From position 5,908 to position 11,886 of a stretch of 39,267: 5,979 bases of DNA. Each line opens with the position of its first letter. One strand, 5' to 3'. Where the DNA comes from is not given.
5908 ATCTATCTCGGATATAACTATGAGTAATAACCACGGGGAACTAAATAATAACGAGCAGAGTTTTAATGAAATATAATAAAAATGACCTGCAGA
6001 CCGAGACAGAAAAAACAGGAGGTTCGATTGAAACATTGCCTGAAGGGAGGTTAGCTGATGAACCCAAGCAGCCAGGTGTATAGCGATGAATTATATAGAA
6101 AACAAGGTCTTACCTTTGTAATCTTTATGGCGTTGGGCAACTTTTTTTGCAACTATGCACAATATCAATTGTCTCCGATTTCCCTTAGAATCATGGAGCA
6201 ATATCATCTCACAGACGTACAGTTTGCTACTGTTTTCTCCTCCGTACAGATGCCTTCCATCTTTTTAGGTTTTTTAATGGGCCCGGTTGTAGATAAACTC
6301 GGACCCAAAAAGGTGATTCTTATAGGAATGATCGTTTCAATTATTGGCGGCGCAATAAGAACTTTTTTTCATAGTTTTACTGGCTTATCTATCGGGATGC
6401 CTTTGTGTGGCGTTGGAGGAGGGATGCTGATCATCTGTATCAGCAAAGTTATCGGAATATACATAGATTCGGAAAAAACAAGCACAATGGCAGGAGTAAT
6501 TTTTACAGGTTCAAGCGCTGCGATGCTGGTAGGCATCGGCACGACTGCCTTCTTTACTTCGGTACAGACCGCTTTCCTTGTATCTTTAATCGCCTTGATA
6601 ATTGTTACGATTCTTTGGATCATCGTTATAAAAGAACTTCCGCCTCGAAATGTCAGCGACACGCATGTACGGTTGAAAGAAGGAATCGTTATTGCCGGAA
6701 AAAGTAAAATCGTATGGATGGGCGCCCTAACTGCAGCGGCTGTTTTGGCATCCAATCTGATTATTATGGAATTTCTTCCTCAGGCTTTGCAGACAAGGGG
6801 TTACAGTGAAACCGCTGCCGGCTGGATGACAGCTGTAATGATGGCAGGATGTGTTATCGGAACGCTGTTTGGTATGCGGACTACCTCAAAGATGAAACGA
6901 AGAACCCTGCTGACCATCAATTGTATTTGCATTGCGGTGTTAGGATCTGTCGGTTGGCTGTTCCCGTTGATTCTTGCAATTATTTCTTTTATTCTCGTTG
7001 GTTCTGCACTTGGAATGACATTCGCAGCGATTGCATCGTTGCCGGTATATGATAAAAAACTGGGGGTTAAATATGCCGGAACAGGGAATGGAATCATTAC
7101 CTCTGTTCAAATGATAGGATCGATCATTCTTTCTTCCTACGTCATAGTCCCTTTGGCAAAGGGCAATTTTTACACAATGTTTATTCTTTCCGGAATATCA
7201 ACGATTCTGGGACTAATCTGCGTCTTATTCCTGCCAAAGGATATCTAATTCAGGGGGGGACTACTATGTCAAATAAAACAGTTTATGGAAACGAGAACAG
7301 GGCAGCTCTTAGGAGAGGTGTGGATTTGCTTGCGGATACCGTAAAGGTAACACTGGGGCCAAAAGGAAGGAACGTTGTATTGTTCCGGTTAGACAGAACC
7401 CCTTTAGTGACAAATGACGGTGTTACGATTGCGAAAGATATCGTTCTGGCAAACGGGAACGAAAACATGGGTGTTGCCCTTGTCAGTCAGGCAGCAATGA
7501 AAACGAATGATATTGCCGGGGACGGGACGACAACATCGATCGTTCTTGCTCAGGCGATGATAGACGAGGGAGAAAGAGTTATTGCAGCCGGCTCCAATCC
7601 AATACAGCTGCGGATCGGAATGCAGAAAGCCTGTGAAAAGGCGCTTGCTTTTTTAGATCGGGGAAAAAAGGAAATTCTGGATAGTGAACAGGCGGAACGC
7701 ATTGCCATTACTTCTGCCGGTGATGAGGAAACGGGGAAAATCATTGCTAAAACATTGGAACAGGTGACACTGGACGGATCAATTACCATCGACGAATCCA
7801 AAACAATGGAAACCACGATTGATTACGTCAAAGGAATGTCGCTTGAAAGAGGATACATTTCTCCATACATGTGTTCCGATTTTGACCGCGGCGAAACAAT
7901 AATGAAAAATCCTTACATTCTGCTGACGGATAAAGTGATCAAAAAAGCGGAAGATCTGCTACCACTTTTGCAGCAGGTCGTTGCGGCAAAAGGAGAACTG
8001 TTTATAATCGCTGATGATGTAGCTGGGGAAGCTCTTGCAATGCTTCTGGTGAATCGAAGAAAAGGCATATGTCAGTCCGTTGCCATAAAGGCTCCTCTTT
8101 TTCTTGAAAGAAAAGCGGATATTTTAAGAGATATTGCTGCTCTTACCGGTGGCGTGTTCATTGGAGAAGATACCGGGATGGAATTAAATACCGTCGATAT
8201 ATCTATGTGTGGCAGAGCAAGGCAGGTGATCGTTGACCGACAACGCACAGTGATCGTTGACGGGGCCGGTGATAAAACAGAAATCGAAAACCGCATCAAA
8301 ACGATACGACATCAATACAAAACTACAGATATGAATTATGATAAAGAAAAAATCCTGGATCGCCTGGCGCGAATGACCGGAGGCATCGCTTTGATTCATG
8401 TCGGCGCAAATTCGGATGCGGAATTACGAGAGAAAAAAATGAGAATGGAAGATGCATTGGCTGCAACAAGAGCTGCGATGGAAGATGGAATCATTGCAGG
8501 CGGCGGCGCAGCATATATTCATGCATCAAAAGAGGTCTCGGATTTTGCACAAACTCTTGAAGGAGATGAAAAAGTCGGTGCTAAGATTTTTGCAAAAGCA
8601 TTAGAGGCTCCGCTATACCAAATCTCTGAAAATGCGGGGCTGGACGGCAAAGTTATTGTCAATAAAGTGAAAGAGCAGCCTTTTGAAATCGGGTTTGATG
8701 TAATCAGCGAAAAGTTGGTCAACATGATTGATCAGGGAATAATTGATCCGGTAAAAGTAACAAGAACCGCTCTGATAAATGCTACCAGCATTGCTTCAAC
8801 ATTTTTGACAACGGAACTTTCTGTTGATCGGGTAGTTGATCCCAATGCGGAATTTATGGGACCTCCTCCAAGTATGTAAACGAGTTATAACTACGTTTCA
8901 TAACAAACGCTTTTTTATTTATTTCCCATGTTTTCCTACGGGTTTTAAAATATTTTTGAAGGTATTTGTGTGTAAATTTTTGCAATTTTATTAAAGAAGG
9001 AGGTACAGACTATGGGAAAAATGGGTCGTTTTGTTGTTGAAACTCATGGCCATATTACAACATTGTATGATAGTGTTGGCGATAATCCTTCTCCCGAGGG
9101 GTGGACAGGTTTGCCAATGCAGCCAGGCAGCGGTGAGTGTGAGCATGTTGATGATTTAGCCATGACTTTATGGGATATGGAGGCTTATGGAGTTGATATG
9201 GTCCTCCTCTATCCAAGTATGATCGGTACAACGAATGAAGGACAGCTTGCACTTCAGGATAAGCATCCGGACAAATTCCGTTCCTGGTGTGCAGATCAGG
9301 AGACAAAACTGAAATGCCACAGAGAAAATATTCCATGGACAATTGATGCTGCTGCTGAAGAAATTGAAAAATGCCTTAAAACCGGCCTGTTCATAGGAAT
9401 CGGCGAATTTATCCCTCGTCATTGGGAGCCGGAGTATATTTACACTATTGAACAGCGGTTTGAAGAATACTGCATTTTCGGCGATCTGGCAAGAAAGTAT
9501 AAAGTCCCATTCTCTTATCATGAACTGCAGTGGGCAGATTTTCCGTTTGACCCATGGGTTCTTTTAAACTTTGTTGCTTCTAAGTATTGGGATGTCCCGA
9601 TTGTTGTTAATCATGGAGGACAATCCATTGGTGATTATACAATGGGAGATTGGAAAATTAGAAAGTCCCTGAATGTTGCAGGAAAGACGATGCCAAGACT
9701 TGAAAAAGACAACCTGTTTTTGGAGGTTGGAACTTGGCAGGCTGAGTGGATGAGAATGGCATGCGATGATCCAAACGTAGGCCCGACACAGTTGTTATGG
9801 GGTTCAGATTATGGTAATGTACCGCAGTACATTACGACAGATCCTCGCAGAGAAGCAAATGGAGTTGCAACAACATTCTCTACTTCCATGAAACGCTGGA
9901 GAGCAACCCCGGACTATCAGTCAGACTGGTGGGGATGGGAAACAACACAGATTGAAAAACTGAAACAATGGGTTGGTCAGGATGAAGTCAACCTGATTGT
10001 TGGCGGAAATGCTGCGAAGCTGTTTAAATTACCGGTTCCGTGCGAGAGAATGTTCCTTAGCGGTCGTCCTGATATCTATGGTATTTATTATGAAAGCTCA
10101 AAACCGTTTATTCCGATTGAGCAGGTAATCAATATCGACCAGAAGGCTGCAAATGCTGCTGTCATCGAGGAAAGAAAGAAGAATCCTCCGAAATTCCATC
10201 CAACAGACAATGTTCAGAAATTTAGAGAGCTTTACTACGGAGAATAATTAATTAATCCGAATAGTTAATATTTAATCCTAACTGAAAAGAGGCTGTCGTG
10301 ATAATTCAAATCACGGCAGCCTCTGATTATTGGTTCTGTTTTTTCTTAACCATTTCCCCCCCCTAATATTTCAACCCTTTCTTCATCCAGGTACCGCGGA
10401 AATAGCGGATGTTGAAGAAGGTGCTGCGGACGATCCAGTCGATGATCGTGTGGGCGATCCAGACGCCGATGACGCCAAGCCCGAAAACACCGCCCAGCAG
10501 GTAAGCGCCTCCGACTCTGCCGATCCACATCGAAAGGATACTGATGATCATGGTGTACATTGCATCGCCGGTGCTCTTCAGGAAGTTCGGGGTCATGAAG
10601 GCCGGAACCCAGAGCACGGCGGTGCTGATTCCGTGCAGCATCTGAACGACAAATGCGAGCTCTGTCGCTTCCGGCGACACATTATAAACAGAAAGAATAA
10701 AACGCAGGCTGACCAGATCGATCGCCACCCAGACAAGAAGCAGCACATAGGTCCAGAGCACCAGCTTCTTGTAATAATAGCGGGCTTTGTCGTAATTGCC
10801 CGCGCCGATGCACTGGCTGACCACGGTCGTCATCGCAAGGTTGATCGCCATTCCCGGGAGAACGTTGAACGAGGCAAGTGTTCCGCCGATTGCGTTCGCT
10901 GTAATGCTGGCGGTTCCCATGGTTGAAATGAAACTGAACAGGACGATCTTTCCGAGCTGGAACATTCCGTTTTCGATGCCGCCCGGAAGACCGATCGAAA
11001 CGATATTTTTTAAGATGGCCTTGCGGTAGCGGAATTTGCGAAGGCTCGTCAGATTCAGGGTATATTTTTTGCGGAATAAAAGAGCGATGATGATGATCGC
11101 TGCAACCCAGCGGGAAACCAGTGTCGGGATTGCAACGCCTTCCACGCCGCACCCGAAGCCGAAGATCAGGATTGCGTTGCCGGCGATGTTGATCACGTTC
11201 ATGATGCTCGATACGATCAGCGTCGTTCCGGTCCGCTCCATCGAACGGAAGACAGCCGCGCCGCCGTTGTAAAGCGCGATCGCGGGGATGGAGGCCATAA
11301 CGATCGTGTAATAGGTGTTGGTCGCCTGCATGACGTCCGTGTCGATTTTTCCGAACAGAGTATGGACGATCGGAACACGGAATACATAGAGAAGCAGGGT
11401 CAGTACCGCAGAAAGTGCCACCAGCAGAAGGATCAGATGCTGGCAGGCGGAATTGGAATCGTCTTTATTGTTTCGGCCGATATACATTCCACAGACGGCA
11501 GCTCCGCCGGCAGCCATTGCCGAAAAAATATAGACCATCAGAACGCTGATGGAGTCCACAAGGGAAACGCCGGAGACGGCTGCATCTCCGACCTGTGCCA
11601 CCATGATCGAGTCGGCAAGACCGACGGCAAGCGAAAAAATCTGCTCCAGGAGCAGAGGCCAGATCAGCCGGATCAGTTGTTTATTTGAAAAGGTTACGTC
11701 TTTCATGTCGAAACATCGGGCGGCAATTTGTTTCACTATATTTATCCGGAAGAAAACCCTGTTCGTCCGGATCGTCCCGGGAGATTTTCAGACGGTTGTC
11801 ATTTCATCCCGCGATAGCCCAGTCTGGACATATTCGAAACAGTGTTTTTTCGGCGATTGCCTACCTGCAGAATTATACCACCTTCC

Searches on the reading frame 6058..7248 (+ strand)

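Call 9: search_protein_families(library=pfam, proteins=[window:6058-7248:+], max_evalue=0.001)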
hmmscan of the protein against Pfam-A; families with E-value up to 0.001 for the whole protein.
window:6058-7248:+ (396 aa): 3 families
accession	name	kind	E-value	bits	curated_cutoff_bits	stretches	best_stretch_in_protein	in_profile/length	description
PF07690.21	MFS_1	-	1.7e-33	116.4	33.4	1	29-357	5-345/347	Major Facilitator Superfamily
PF00083.30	Sugar_tr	-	9.4e-08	31.8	22.3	1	47-192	39-189/452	Sugar (and other) transporter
PF06779.20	MFS_4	-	0.00088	19.2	26.3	0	239-353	15-139/364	Uncharacterised MFS-type transporter YbfB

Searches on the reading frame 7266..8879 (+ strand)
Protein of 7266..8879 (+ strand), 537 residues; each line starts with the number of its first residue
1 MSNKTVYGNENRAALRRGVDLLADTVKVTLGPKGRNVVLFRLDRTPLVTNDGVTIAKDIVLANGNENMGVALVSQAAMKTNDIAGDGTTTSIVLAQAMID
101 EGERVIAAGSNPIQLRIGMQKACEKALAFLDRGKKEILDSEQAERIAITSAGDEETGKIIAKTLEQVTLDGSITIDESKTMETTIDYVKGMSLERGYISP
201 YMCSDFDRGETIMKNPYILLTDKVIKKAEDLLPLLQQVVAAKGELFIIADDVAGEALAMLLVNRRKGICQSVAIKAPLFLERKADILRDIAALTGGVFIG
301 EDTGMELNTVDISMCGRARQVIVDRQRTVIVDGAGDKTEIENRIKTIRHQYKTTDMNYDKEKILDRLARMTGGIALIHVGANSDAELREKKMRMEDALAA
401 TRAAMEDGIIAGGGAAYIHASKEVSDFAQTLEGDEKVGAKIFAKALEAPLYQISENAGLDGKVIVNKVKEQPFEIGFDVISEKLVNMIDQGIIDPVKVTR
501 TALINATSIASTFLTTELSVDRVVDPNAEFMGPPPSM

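Call 9: search_protein_families(library=pfam, proteins=[window:7266-8879:+], max_evalue=0.001)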
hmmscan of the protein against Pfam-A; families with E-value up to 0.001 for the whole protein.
window:7266-8879:+ (537 aa): 1 family
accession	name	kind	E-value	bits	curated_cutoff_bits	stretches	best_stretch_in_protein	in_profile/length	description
PF00118.29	Cpn60_TCP1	-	1.4e-68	232.2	34.3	1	22-516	1-482/490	TCP-1/cpn60 chaperonin family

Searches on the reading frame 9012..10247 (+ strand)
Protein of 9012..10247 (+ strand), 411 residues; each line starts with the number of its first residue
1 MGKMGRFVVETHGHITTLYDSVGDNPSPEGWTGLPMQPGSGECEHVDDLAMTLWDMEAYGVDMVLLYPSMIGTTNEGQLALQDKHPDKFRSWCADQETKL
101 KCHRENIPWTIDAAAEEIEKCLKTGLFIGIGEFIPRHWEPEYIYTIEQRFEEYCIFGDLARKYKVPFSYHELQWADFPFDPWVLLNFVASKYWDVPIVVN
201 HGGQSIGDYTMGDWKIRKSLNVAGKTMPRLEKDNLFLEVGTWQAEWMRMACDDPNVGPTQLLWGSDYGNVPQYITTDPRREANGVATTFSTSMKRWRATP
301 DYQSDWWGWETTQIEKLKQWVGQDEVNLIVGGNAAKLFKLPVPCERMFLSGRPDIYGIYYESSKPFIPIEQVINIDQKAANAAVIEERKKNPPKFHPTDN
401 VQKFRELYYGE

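Call 9: search_protein_families(library=pfam, proteins=[window:9012-10247:+], max_evalue=0.001)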
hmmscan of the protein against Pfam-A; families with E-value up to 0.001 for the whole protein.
window:9012-10247:+ (411 aa): 1 family
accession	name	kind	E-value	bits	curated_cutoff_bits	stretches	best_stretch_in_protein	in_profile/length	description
PF04909.20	Amidohydro_2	-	2.5e-07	31.2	26.4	1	112-340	92-289/289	Amidohydrolase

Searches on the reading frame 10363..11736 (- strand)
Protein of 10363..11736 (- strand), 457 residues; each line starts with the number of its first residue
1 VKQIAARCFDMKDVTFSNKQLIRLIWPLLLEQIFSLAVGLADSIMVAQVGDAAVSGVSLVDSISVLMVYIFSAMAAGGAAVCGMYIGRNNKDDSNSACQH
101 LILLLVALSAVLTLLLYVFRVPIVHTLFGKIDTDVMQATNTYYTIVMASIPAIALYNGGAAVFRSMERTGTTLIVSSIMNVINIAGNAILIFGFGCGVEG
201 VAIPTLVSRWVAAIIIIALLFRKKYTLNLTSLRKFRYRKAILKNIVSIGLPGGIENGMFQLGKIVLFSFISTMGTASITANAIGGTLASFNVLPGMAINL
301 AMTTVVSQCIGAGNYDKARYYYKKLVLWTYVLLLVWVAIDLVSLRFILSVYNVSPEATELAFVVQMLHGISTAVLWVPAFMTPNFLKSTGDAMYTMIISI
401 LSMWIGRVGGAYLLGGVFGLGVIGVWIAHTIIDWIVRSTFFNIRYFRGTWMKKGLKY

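Call 8: search_protein_families(library=pfam, proteins=[window:10363-11736:-], max_evalue=0.001)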
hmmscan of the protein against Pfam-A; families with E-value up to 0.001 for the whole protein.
window:10363-11736:- (457 aa): 2 families
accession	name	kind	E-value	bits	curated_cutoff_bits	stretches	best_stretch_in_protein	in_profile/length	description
PF01554.23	MatE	-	3.7e-40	137.7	24.9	2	27-188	1-160/161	MatE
PF03023.19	MurJ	-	5.7e-07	28.9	27.4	1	88-240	267-419/451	Lipid II flippase MurJ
